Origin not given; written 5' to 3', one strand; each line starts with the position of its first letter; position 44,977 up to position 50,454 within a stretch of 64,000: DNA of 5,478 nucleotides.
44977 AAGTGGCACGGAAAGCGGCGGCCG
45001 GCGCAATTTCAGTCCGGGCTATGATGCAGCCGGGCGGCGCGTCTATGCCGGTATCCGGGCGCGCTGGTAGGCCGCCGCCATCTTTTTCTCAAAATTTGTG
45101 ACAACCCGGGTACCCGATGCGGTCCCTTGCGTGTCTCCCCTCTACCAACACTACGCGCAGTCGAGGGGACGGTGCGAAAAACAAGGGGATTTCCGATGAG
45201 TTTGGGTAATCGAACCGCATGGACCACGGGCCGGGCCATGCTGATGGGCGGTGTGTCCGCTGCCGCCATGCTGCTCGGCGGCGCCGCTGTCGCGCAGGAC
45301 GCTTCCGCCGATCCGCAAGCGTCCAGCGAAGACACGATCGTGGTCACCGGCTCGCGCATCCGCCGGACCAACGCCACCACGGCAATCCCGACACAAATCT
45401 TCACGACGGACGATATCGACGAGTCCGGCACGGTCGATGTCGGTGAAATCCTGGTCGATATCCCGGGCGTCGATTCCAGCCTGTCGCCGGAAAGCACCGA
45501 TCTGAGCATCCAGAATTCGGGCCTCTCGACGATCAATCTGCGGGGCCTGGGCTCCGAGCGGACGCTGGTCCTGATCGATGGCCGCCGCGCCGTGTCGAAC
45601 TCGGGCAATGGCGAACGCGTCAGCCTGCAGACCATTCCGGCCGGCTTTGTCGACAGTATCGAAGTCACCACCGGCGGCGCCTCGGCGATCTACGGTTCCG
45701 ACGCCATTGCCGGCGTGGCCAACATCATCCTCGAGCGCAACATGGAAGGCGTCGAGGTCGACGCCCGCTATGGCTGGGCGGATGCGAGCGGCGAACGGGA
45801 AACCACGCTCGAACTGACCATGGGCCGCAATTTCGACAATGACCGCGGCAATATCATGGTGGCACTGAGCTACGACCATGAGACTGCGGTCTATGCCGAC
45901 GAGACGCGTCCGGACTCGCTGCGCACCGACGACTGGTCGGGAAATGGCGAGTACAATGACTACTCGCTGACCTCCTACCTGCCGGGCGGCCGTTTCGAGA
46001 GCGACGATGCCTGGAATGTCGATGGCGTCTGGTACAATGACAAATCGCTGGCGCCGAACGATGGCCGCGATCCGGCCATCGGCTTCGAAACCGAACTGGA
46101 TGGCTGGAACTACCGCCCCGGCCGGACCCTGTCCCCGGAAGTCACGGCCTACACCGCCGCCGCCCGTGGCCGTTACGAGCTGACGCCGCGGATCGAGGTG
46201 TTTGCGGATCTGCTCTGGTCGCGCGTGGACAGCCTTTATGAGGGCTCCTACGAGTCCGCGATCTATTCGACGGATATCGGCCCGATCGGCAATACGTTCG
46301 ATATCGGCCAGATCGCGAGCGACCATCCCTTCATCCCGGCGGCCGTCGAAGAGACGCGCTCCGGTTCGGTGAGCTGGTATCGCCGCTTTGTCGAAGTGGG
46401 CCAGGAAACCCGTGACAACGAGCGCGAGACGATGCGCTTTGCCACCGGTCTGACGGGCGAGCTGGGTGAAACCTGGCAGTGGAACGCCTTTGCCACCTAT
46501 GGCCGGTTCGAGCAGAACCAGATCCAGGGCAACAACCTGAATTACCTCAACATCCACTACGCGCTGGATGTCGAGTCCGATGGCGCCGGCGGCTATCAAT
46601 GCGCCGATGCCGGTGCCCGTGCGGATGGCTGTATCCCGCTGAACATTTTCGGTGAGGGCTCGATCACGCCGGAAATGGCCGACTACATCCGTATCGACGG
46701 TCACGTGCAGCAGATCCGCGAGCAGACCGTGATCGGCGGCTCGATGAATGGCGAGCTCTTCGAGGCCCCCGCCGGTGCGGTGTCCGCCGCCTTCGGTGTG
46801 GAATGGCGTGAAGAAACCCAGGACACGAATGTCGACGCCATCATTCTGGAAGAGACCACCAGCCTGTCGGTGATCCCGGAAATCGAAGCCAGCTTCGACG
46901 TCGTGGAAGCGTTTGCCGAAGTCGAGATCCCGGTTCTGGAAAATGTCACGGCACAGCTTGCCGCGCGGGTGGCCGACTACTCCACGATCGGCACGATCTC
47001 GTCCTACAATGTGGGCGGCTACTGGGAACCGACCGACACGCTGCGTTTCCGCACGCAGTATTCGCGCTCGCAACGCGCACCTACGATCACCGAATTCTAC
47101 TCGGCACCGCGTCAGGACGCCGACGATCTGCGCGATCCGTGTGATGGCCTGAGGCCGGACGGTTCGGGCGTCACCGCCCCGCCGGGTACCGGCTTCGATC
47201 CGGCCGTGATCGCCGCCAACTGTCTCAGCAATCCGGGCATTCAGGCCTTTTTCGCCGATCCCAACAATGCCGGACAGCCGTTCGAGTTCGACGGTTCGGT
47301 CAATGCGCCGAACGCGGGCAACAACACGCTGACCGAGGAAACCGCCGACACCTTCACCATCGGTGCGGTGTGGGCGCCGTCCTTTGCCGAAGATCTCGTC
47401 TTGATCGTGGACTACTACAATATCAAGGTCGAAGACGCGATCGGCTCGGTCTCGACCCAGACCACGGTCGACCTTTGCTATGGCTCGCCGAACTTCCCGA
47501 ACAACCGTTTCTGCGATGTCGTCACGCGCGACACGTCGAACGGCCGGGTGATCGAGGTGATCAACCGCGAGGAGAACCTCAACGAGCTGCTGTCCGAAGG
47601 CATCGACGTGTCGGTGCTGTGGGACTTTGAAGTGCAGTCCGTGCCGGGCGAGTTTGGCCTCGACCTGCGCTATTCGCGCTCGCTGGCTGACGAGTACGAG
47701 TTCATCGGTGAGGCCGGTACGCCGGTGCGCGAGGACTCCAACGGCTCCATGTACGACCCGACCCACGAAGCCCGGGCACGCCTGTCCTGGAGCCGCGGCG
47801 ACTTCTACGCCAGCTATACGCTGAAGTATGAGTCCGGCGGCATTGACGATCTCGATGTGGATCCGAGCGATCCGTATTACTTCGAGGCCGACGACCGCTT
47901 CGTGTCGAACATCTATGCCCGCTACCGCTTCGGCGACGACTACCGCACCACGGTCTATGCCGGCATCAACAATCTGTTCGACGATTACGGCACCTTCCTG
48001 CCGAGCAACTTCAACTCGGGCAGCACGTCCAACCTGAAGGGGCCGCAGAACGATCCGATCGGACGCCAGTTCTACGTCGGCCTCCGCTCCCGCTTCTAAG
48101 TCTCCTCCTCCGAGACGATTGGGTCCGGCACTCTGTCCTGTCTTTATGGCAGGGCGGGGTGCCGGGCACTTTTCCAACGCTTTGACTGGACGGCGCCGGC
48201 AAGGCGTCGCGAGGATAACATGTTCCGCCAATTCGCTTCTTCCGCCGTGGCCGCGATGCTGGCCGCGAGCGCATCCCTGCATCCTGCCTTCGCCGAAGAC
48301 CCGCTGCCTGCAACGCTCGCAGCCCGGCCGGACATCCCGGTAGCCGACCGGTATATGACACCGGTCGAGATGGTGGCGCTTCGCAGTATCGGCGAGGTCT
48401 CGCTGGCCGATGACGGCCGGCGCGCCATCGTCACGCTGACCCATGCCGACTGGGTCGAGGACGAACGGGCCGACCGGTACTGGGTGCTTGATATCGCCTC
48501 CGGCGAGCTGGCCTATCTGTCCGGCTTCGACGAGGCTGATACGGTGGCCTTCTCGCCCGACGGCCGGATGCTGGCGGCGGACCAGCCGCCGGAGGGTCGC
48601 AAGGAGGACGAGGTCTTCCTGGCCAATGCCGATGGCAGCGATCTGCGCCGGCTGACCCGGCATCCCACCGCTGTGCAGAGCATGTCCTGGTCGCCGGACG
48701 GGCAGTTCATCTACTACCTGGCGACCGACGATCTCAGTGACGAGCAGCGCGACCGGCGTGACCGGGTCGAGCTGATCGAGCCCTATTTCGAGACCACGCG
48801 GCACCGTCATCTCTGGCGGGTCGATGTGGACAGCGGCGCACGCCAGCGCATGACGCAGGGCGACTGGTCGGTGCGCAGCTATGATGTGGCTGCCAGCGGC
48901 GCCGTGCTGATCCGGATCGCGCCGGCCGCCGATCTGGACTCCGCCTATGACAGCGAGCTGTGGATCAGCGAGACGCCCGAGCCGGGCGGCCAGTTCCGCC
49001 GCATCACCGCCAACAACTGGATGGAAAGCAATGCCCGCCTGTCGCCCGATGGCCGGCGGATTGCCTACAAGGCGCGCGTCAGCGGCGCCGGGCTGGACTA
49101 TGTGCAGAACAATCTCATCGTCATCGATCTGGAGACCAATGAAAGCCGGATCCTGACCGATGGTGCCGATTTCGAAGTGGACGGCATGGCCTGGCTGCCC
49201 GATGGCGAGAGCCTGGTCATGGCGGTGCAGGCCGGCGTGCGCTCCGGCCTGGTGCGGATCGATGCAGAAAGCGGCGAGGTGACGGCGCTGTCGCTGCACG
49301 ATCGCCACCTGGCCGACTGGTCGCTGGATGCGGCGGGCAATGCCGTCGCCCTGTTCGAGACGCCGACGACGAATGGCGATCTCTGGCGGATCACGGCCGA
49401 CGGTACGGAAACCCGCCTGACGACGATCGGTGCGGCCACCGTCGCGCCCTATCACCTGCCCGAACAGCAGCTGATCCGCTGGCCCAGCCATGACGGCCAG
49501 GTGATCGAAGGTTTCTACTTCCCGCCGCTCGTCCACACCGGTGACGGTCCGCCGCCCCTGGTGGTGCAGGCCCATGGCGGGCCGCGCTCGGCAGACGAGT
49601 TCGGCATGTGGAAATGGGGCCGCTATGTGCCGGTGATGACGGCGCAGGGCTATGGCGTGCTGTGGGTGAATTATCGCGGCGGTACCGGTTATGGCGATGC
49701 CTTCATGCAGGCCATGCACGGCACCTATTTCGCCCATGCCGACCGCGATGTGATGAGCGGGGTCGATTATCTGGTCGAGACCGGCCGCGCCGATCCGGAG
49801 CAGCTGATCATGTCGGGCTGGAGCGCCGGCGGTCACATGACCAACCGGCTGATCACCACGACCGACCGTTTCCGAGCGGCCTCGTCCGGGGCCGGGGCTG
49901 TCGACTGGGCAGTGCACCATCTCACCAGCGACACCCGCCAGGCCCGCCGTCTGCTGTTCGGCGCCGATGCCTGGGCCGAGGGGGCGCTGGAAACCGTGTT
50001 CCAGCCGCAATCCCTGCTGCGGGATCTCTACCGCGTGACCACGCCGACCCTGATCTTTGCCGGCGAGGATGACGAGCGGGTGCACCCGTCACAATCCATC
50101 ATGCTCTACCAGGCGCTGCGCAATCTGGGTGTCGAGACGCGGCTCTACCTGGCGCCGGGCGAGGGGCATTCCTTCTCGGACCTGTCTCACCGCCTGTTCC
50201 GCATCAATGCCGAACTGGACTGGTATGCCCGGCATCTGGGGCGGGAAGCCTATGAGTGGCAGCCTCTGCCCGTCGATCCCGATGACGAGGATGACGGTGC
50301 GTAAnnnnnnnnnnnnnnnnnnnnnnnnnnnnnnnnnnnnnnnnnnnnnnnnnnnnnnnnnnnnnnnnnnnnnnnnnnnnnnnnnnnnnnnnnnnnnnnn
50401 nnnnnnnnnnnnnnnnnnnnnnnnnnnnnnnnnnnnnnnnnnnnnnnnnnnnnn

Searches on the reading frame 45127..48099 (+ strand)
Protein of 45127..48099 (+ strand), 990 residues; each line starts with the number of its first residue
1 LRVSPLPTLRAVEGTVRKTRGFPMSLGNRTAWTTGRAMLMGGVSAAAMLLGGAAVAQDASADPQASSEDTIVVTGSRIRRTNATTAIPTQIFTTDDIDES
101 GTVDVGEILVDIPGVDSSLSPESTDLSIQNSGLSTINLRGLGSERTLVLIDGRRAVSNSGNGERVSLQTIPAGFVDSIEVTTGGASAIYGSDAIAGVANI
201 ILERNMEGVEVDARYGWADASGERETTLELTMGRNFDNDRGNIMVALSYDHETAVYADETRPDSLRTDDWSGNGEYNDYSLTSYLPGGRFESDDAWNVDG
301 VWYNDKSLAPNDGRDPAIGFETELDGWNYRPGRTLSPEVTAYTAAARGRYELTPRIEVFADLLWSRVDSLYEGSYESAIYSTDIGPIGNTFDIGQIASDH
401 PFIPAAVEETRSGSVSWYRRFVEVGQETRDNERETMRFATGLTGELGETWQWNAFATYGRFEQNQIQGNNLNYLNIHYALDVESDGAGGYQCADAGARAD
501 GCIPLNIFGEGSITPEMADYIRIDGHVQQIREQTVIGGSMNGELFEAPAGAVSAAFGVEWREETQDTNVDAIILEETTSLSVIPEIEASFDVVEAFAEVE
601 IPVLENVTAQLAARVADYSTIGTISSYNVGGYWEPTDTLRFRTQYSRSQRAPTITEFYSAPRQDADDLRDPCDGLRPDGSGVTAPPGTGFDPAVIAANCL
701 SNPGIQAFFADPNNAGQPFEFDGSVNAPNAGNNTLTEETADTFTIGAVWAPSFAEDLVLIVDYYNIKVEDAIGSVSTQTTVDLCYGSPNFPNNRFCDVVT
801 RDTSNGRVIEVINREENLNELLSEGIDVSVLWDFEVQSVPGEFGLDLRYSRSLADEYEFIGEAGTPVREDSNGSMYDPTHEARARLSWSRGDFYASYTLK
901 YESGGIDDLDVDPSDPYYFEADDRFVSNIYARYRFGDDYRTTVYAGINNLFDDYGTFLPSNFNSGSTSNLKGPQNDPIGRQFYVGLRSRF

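Call 12: search_protein_families(library=pfam, proteins=[window:45127-48099:+], max_evalue=0.001)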
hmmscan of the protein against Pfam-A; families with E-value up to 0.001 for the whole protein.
window:45127-48099:+ (990 aa): 2 families
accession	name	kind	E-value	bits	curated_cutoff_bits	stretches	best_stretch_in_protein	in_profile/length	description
PF00593.30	TonB_dep_Rec_b-barrel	-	2.5e-27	97.3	27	1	410-950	38-436/436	TonB dependent receptor-like, beta-barrel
PF07715.20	Plug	-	4.5e-21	75.8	23.9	1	84-197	4-107/107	TonB-dependent Receptor Plug Domain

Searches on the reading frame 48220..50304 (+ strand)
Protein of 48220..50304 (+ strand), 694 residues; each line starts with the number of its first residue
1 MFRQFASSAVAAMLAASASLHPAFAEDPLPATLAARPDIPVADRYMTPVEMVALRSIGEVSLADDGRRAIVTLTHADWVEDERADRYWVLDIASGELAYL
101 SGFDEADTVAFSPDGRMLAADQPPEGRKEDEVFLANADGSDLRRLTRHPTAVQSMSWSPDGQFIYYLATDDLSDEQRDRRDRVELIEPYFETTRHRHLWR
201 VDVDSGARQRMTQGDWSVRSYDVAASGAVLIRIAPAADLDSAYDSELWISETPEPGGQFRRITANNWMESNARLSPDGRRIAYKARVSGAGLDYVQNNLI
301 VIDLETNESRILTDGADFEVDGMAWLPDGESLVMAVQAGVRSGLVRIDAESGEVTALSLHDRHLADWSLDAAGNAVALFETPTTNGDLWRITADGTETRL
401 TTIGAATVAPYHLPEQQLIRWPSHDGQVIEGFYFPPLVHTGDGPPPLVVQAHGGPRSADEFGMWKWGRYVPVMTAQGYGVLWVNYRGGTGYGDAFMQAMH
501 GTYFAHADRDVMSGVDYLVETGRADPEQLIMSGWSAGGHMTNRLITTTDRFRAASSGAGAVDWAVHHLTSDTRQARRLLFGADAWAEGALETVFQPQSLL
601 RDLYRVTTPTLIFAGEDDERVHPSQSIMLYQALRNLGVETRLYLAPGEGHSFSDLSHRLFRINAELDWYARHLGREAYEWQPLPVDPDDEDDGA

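Call 12: search_protein_families(library=pfam, proteins=[window:48220-50304:+], max_evalue=0.001)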
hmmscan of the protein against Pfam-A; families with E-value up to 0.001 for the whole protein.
window:48220-50304:+ (694 aa): 12 families
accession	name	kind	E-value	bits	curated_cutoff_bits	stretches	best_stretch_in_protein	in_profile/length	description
PF00326.27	Peptidase_S9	-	1.9e-42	145.6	22.6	1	471-674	8-211/213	Prolyl oligopeptidase family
PF07676.18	PD40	-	3.1e-10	40.2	20.9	0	260-283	2-25/38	WD40-like Beta Propeller Repeat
PF25174.1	Beta-prop_THOC3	-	3.5e-09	36.5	305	1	100-168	85-148/272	THOC3 beta-propeller domain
PF00930.27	DPPIV_N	-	5e-08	32.5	22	0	243-328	21-96/354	Dipeptidyl peptidase IV (DPP IV) N-terminal region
PF20434.5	BD-FAE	-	2.7e-07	30.8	26.8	1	442-633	10-215/215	BD-FAE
PF12146.15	Hydrolase_4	-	2e-06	27.7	27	0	597-643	181-227/239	Serine aminopeptidase, S33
PF02897.21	Peptidase_S9_N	-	3.9e-06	26.3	24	1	107-262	127-271/414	Prolyl oligopeptidase, N-terminal beta-propeller domain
PF00400.38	WD40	-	3.2e-05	24.7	27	0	141-164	3-26/39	WD domain, G-beta repeat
PF07859.19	Abhydrolase_3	-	7.2e-05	23.1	25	0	509-652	50-208/210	alpha/beta hydrolase fold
PF01738.24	DLH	-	0.00011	22.2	21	1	499-657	69-193/217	Dienelactone hydrolase family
PF08450.18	SGL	-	0.00036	20.7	26.3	0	88-169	63-153/246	SMP-30/Gluconolactonase/LRE-like region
PF12894.13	ANAPC4_WD40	-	0.00062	20.4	22.9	0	313-354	34-72/91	Anaphase-promoting complex subunit 4 WD40 domain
